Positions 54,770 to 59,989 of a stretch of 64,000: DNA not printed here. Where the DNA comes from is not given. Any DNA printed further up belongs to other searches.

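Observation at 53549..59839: Giant 2096-aa secretin: ~1650 aa of TPR repeats and charged coiled coil fused upstream of a normal N0-N1-secretin module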

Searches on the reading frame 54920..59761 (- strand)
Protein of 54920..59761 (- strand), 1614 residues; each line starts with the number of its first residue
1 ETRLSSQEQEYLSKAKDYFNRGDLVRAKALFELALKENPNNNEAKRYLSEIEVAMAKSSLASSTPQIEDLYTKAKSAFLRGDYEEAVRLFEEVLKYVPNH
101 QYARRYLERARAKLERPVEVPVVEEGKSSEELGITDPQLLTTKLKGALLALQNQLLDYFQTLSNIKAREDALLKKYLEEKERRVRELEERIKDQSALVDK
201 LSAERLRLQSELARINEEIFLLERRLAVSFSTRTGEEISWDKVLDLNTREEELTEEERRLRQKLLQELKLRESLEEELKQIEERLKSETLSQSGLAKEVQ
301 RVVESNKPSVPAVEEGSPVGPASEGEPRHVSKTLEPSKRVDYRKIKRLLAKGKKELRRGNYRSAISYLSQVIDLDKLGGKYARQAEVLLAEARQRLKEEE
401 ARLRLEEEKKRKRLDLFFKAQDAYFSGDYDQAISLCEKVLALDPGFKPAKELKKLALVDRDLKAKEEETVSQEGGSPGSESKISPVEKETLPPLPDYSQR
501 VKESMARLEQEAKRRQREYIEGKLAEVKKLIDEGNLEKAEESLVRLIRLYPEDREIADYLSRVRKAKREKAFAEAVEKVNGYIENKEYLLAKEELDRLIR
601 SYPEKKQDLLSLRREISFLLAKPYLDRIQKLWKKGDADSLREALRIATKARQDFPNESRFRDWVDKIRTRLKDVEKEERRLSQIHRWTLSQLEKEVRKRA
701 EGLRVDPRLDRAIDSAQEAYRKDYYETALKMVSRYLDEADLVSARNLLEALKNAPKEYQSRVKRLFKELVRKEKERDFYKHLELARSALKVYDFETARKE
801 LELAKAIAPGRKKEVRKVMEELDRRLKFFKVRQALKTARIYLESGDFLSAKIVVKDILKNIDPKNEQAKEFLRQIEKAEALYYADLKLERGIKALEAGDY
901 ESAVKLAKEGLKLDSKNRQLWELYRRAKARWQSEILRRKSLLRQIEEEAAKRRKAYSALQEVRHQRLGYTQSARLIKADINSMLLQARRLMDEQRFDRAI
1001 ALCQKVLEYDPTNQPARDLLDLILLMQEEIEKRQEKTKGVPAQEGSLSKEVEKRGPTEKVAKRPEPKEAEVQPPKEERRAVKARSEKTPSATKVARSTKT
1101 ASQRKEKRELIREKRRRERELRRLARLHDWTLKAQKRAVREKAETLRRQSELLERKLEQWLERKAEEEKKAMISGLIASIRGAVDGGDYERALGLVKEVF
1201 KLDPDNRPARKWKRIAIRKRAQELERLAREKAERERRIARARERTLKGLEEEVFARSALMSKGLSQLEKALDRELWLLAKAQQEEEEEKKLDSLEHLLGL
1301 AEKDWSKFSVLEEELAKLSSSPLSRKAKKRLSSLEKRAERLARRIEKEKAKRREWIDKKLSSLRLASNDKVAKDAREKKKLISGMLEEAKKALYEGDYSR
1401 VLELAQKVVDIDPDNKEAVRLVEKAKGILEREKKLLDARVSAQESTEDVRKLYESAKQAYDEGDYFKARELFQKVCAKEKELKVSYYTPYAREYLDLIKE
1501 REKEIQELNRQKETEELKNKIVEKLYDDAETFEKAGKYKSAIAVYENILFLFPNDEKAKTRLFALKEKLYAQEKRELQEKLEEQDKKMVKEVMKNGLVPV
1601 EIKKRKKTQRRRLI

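Call 70: search_solved_structures(query=window:54920-59761:-, max_evalue=0.01)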
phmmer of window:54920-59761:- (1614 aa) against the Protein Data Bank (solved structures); distinct sequences matched with E-value up to 0.01: 15.
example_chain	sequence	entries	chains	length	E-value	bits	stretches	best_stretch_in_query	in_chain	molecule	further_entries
9qhb_A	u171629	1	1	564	5.1e-07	31.1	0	1394-1568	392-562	Engineered tetratricopeptide repeat protein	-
7obi_A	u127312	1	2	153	7.9e-07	30.5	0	1395-1420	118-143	CTPR-rv4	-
8bu0_A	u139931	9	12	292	4.7e-06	27.9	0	418-450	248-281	Consensus tetratricopeptide repeat protein | Crystal structure of an 8-repeat consensus TPR superhelix with Zinc. | Monomer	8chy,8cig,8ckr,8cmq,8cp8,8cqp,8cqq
1na0_A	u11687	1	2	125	5.7e-05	24.3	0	76-451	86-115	designed protein CTPR3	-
8ch0_A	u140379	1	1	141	0.00047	21.3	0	418-445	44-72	Consensus tetratricopeptide repeat protein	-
2fo7_A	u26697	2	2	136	0.00048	21.2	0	418-445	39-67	SYNTHETIC CONSENSUS TPR PROTEIN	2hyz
6v8e_A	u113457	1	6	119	0.00055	21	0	76-451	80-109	Designed protein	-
8ump_A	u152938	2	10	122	0.00068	20.7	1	348-457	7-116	T33-ml35-redesigned-TPR-domain-fold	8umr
9qhc_A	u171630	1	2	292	0.00084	20.4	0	356-445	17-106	Engineered tetratricopeptide repeat protein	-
1na3_A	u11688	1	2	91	0.00094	20.3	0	422-451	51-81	designed protein CTPR2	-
3kd7_A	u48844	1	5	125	0.0014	19.7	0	1395-1418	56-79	CTPR390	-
5hrz_A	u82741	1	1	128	0.0017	19.4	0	18-113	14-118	TPR domain protein 1na0C3_3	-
6vfh_A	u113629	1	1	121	0.0021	19.1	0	407-446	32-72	T33_dn10A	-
2wqh_A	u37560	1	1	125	0.004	18.2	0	71-112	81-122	CTPR3Y3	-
6vfi_B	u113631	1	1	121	0.0046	18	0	407-445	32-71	O43_dn18B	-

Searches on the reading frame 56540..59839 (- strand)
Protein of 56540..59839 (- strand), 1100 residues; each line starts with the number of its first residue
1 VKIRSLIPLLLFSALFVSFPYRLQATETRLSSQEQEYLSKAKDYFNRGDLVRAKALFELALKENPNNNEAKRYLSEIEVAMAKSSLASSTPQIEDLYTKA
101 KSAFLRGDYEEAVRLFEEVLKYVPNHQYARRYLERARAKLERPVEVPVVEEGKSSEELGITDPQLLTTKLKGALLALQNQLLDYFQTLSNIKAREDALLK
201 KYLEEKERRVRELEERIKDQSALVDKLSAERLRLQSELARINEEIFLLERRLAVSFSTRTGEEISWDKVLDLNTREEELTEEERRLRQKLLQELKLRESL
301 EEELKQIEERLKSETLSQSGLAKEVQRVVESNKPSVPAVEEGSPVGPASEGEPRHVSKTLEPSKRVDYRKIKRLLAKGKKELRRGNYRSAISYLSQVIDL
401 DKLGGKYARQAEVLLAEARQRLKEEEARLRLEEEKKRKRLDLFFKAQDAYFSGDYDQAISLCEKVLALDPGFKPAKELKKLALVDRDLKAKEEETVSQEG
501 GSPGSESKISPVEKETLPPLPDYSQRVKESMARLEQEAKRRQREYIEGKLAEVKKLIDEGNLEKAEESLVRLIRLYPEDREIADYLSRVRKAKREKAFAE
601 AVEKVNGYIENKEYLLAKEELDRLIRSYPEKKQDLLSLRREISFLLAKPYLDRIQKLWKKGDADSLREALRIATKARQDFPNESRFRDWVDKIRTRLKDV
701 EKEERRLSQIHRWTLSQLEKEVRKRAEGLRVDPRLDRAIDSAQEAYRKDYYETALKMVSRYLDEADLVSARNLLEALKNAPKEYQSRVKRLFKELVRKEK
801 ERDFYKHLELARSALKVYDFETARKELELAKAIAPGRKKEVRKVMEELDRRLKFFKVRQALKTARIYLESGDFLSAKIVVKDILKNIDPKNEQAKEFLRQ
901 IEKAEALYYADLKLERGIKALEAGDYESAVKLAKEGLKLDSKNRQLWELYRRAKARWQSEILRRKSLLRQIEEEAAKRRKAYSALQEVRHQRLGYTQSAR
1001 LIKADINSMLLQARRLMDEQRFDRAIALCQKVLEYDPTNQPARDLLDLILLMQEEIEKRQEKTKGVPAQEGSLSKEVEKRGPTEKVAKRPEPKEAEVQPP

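Call 49: predict_structure(alignment_id=A1)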
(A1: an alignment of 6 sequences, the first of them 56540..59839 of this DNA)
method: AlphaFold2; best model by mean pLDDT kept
length: 1100 residues; sequences in the alignment: 6
mean_pLDDT: 76.0   pTM: 0.30
mean pLDDT of the five models: 76.0, 75.2, 73.7, 73.4, 72.0
residues with pLDDT >= 90: 140; 70-90: 686; 50-70: 138; < 50: 136
segments of 3 or more residues with pLDDT < 50: 1-4, 15-30, 85-89, 143-162, 333-352, 354-363, 496-502, 504-510, 512-520, 1060-1066, 1068-1081, 1083-1091, 1093-1100
pLDDT, mean of each block of 10 residues (from residue 1): 49 48 42 73 81 85 78 81 50 77 82 88 81 83 44 41 58 66 70 73 77 83 85 88 85 78 61 67 84 88 91 84 76 40 32 36 60 91 90 89 77 91 86 84 90 87 88 88 82 52 37 42 56 73 82 83 86 81 83 83 85 84 84 82 85 90 87 87 85 90 80 73 63 66 80 90 88 85 86 90 92 88 91 87 90 87 84 87 87 89 88 91 89 91 91 91 86 82 68 62 76 80 80 78 81 63 39 39 42 36
secondary structure, 60 per line:
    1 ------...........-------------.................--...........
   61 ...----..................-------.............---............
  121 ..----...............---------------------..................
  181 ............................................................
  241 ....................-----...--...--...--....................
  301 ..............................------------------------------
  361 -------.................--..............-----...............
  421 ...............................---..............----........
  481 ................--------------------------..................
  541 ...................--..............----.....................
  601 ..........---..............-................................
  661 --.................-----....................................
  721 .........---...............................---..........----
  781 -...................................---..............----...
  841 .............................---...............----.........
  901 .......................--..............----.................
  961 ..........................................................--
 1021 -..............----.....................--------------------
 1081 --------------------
elements in order (helices of 4 or more, strands of 3 or more residues): H7-17 H31-47 H50-63 H68-85 H93-105 H109-122 H127-141 H163-260 H281-330 H368-384 H387-400 H406-451 H455-468 H473-496 H523-559 H562-575 H580-610 H614-627 H629-660 H663-679 H685-729 H733-763 H767-776 H782-816 H820-833 H838-869 H873-887 H892-923 H926-939 H944-1018 H1022-1035 H1040-1060

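Call 57: fold_search(model_id=the predicted structure, library=pdb)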
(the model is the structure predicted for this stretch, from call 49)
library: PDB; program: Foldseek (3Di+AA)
matches with E <= 10: 1108; with E <= 0.001: 62
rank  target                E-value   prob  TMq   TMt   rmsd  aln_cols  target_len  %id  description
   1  7dkh_A                5.8e-07  0.99  0.06  0.07  54.0      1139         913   12  Crystal structure of the Ctr9/Paf1/Cdc73/Rtf1 quaternary complex (released 2021-11-24)
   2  4buj_F                6.9e-07  0.99  0.07  0.06  60.9      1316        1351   12  Crystal structure of the S. cerevisiae Ski2-3-8 complex (released 2013-08-28)
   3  9rtt_Q                9.1e-07  1.00  0.07  0.08  48.5      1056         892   14  Activated Elongation Complex with IWS1 and ELOF1 (released 2025-09-03)
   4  8bbg_D                1.0e-06  1.00  0.08  0.07  48.4      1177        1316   14  Structure of the IFT-A complex; anterograde IFT-A train model (released 2022-12-21)
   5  9hvq_Q                1.3e-06  1.00  0.07  0.08  45.1      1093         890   12  Structure of the transcribing Pol II-DSIF-PAF-SPT6-RECQL5 complex (released 2025-07-16)
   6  7dkh_I                1.3e-06  0.98  0.06  0.06  54.4      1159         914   11  Crystal structure of the Ctr9/Paf1/Cdc73/Rtf1 quaternary complex (released 2021-11-24)
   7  8j8q_C                2.8e-06  0.99  0.06  0.07  51.5      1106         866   11  Structure of the four-component Paf1 complex from Saccharomyces eubayanus (released 2023-05-24)
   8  7y4i_A                1.1e-05  1.00  0.05  0.07  42.7       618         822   12  Crystal structure of SPINDLY in complex with GDP (released 2022-12-07)
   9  6xr1                  1.1e-05  0.99  0.07  0.11  28.1       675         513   17  Computationally designed right-handed alpha/alpha single-chain toroid with 9 repeats (released 2021-07-14)
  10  7xn7_q                1.3e-05  0.99  0.08  0.10  51.2      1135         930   12  RNA polymerase II elongation complex containing Spt4/5, Elf1, Spt6, Spn1 and Paf1C (released 2022-09-07)
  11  2y4t_B                4.0e-05  1.00  0.07  0.14  48.0       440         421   14  Crystal structure of the human co-chaperone P58(IPK) (released 2011-08-10)
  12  5g04_J                4.2e-05  0.99  0.06  0.12  53.4       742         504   11  Structure of the human APC-Cdc20-Hsl1 complex (released 2016-05-25)
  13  5nnp_A                6.0e-05  0.96  0.06  0.09  49.8       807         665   12  Structure of Naa15/Naa10 bound to HypK-THB (released 2017-06-14)
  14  2y4t_A                6.3e-05  1.00  0.06  0.13  46.9       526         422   13  Crystal structure of the human co-chaperone P58(IPK) (released 2011-08-10)
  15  8a3t_K                6.3e-05  0.97  0.06  0.10  56.5       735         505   12  S. cerevisiae APC/C-Cdh1 complex (released 2022-08-31)
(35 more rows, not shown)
